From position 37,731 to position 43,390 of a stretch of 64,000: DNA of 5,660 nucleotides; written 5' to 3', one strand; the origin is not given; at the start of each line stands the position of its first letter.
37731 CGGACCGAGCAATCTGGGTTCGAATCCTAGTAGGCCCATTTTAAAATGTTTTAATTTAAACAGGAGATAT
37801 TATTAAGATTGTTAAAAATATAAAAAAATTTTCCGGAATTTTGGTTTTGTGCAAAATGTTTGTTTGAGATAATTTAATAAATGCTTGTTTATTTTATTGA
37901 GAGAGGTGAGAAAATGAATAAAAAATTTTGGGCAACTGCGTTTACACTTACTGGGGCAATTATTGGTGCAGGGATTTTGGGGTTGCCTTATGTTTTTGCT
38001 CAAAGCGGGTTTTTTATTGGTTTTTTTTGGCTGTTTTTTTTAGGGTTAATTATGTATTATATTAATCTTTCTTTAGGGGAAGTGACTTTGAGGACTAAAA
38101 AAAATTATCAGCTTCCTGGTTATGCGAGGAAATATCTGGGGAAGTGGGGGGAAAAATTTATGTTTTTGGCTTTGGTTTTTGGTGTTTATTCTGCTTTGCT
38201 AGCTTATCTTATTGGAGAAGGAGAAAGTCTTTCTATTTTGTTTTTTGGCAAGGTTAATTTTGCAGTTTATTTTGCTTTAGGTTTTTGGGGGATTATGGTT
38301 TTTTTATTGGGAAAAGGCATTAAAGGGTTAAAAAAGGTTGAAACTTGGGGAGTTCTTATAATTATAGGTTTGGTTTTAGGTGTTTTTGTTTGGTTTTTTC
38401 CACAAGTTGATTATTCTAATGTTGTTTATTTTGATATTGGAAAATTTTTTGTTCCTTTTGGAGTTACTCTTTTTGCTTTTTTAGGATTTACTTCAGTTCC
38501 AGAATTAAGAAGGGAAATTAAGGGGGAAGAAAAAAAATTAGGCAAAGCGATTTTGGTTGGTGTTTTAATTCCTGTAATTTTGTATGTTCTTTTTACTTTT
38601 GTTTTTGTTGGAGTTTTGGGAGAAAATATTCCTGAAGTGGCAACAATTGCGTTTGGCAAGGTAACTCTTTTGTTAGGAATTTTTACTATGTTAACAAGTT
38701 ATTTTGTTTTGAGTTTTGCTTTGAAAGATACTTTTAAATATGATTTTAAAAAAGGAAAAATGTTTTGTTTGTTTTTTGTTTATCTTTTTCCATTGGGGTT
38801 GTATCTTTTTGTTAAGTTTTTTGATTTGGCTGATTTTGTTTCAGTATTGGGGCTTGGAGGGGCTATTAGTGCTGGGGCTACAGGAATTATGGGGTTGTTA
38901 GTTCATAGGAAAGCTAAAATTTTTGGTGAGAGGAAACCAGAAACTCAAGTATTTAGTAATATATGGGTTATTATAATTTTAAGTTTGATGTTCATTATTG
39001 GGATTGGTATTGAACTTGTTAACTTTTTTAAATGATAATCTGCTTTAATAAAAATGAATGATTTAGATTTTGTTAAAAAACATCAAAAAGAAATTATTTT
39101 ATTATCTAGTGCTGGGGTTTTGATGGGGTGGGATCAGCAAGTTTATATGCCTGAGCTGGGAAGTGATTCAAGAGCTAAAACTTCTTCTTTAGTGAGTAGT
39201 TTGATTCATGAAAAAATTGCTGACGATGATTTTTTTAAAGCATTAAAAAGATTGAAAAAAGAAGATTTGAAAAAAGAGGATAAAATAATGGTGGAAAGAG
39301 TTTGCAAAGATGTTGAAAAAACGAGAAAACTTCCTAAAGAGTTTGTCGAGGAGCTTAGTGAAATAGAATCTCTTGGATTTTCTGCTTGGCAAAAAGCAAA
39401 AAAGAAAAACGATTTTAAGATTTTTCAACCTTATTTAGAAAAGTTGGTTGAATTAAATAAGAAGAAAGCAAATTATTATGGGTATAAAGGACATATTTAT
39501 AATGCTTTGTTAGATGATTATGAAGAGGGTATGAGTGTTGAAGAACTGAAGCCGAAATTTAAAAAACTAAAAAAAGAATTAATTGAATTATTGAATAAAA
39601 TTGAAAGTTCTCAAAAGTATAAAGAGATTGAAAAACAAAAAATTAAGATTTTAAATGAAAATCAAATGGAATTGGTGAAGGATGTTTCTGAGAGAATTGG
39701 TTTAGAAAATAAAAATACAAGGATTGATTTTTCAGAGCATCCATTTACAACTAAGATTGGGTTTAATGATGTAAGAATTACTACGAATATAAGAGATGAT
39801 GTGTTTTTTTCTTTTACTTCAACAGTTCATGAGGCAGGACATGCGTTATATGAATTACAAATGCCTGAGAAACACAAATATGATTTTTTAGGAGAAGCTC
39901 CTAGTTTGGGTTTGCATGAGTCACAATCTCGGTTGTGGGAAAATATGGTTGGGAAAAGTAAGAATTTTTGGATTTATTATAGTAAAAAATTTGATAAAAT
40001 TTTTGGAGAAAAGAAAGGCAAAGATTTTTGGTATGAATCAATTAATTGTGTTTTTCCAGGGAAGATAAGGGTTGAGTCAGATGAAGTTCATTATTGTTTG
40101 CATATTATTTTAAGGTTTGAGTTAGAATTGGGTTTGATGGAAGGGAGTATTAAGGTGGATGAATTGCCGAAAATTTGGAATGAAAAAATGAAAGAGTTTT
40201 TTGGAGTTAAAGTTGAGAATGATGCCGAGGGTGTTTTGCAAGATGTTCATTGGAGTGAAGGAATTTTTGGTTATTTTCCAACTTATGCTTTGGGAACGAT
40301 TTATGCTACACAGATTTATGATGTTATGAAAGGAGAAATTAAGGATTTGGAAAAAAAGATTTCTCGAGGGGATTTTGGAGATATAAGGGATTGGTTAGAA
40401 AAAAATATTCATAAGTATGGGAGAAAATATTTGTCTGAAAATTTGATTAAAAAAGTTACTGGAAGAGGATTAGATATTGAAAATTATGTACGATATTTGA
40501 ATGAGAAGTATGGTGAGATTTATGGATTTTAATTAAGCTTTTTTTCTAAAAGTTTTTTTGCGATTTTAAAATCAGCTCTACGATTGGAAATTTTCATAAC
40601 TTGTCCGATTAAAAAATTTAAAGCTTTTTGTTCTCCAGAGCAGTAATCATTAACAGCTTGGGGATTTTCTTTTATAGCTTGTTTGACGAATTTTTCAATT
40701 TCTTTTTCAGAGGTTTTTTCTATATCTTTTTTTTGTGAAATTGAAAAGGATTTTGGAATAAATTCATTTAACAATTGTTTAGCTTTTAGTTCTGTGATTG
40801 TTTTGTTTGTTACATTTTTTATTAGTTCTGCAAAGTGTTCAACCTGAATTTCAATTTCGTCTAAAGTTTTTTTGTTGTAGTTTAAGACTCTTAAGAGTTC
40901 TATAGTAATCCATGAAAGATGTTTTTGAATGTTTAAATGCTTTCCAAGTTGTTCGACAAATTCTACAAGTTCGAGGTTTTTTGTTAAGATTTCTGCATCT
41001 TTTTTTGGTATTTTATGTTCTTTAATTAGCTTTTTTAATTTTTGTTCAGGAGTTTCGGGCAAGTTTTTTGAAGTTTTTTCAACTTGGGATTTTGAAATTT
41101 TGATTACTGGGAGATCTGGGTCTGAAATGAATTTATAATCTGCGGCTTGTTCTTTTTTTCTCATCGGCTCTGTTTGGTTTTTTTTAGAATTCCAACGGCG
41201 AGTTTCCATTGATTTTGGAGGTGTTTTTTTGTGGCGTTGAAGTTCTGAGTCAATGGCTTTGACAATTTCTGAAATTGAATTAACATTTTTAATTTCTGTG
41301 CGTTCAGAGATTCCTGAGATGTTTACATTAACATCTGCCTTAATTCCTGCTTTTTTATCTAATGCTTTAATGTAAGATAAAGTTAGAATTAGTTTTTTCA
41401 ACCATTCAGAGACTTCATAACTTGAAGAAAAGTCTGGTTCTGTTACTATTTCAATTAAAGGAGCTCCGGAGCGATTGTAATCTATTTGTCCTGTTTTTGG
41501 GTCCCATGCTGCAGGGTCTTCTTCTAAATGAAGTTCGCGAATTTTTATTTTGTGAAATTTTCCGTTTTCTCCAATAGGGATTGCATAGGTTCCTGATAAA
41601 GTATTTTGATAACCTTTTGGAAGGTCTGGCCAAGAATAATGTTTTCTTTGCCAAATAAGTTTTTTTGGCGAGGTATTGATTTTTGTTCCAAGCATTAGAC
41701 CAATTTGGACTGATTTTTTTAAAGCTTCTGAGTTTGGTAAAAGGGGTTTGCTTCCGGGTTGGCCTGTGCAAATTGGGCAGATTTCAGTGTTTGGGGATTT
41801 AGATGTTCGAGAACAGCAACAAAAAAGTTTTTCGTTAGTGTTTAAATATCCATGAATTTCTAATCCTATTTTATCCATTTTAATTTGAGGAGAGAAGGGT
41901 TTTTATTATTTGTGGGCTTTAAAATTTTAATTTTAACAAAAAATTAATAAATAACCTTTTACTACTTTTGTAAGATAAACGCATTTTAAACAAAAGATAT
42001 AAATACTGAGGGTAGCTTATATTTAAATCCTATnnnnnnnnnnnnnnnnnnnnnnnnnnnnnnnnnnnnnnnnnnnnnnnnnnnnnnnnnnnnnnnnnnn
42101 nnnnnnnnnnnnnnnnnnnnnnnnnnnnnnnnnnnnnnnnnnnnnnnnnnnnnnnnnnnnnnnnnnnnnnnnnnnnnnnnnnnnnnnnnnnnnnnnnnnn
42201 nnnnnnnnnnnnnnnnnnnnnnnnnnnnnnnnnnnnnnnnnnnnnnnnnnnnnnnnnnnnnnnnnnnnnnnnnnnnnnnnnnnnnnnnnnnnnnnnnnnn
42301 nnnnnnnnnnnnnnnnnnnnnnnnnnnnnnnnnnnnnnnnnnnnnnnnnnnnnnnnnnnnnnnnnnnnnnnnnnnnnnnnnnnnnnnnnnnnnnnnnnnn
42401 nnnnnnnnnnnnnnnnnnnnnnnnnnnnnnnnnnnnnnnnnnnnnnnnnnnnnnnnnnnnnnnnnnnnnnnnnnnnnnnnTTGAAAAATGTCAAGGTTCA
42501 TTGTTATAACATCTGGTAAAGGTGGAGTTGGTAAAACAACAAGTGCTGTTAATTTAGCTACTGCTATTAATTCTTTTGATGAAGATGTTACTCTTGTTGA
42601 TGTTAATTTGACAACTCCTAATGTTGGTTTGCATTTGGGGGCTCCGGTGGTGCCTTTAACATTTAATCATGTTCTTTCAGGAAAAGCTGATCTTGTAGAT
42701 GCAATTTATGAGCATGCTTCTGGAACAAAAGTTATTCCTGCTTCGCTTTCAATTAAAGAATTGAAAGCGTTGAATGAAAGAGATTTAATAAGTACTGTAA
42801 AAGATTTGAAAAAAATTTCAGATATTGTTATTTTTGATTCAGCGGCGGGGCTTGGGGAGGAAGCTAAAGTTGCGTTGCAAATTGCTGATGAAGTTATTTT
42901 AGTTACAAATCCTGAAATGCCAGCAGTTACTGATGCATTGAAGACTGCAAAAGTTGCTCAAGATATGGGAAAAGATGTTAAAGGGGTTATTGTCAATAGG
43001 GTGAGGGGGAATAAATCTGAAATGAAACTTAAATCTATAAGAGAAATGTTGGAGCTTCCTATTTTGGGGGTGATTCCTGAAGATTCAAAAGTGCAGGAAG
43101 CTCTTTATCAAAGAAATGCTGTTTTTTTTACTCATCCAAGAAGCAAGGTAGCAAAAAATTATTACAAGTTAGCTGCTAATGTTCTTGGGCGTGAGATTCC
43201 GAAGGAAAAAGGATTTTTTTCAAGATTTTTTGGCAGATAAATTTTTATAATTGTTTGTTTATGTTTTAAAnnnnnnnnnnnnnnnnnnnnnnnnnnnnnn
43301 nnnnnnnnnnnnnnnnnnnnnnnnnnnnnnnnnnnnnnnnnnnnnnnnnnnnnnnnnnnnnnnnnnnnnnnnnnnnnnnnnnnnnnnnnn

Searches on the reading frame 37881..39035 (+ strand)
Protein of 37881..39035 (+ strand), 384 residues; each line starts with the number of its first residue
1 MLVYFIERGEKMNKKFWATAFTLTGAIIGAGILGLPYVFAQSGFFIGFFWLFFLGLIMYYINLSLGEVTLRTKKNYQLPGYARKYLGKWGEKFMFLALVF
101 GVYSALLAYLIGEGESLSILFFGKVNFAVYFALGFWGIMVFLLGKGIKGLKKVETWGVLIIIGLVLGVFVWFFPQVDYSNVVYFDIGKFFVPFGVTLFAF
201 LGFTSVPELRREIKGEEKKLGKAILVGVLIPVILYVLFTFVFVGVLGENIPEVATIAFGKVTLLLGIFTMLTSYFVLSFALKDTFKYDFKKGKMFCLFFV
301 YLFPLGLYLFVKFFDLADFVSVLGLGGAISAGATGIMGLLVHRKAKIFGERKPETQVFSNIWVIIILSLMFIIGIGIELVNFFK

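Call 12: search_protein_families(library=ncbifam, proteins=[window:37881-39035:+], max_evalue=0.001)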
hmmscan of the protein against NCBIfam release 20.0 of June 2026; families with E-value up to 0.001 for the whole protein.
window:37881-39035:+ (384 aa): 5 families
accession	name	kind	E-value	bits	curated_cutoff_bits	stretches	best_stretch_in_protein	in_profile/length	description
TIGR00837.1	araaP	subfamily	1.4e-20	74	350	1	20-367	3-378/381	aromatic amino acid transporter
NF011711.0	PRK15132.1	equivalog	5.3e-14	52.1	482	1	18-247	7-241/403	tyrosine transporter TyrP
NF053761.1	BrChAATpBcaP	equivalog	2.6e-07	30.1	690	1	138-246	165-276/460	branched-chain amino acid transporter BcaP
TIGR00909.1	2A0306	subfamily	6.6e-07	28.6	556.8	1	136-246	141-254/429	amino acid transporter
NF007938.0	PRK10655.1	equivalog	1.5e-05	24.4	409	1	26-258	20-260/438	putrescine-ornithine antiporter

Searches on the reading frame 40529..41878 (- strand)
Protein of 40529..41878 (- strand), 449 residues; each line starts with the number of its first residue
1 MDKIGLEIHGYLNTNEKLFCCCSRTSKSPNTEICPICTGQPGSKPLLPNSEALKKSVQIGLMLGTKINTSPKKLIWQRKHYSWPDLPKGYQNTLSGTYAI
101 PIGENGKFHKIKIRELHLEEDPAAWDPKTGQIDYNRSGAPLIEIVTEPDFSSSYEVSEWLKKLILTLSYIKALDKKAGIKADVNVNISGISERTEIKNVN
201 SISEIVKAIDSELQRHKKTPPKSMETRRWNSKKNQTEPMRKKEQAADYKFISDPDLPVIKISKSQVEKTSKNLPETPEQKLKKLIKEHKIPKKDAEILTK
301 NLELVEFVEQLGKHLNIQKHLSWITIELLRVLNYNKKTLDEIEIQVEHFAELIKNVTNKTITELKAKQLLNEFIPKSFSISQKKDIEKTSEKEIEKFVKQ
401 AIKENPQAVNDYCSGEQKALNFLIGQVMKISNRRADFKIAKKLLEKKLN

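Call 12: search_protein_families(library=ncbifam, proteins=[window:40529-41878:-], max_evalue=0.001)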
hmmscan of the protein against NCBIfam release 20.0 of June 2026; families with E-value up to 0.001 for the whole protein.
window:40529-41878:- (449 aa): 9 families
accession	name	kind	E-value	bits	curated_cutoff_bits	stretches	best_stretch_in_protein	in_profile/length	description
NF004012.0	PRK05477.1-2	equivalog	4.6e-126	421.4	338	1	3-449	7-479/481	Asp-tRNA(Asn)/Glu-tRNA(Gln) amidotransferase subunit GatB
TIGR00133.1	gatB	equivalog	7e-119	397.5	314.8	1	3-449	7-481/481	Asp-tRNA(Asn)/Glu-tRNA(Gln) amidotransferase subunit GatB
NF004014.0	PRK05477.1-4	equivalog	2.5e-99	333.2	414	1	4-448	7-474/475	Asp-tRNA(Asn)/Glu-tRNA(Gln) amidotransferase subunit GatB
NF004015.0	PRK05477.1-5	equivalog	6.5e-89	298.8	628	1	4-449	19-487/488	Asp-tRNA(Asn)/Glu-tRNA(Gln) amidotransferase subunit GatB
NF004011.1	PRK05477.1-1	equivalog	1.7e-76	257.9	680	1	3-449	6-474/475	Asp-tRNA(Asn)/Glu-tRNA(Gln) amidotransferase subunit GatB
NF004013.0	PRK05477.1-3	equivalog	3.6e-69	233.6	653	1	4-448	21-499/501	Asp-tRNA(Asn)/Glu-tRNA(Gln) amidotransferase subunit GatB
NF003107.0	PRK04028.1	equivalog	2.9e-38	131.7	456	3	225-448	406-624/630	Glu-tRNA(Gln) amidotransferase subunit GatE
TIGR00134.1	gatE_arch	equivalog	3.8e-29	101.4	319.55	2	225-448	400-618/622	Glu-tRNA(Gln) amidotransferase subunit GatE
NF011291.0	PRK14703.1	equivalog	3.6e-20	71.8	681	1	258-449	577-768/769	glutamine--tRNA ligase/YqeY domain fusion protein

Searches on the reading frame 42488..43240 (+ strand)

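Call 70: search_protein_families(library=pfam, proteins=[window:42488-43240:+], max_evalue=0.001)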
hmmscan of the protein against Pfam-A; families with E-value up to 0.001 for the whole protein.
window:42488-43240:+ (250 aa): 8 families
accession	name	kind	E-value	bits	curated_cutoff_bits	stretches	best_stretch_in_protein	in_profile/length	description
PF01656.29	CbiA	-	1.6e-21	77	25.4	1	5-206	1-119/125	CobQ/CobB/MinD/ParA nucleotide binding domain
PF10609.15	ParA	-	1.9e-18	67.2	27.1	2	3-51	4-52/246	NUBPL iron-transfer P-loop NTPase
PF13614.12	AAA_31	-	4.8e-16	59.6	27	1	3-148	2-155/177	AAA domain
PF00142.24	Fer4_NifH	-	5.9e-12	46.1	25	1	8-236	5-248/271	4Fe-4S iron sulfur cluster binding proteins, NifH/frxC family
PF13500.12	AAA_26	-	1.1e-10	42.2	27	1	127-203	122-195/198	AAA domain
PF06564.18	CBP_BcsQ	-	6.8e-08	32.8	21.3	1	5-230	4-231/234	Cellulose biosynthesis protein BcsQ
PF02374.21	ArsA_ATPase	-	7.2e-07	29.1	24.3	1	5-37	3-35/305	Anion-transporting ATPase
PF09140.17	MipZ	-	9.7e-06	25.5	20.7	1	4-138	2-127/262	ATPase MipZ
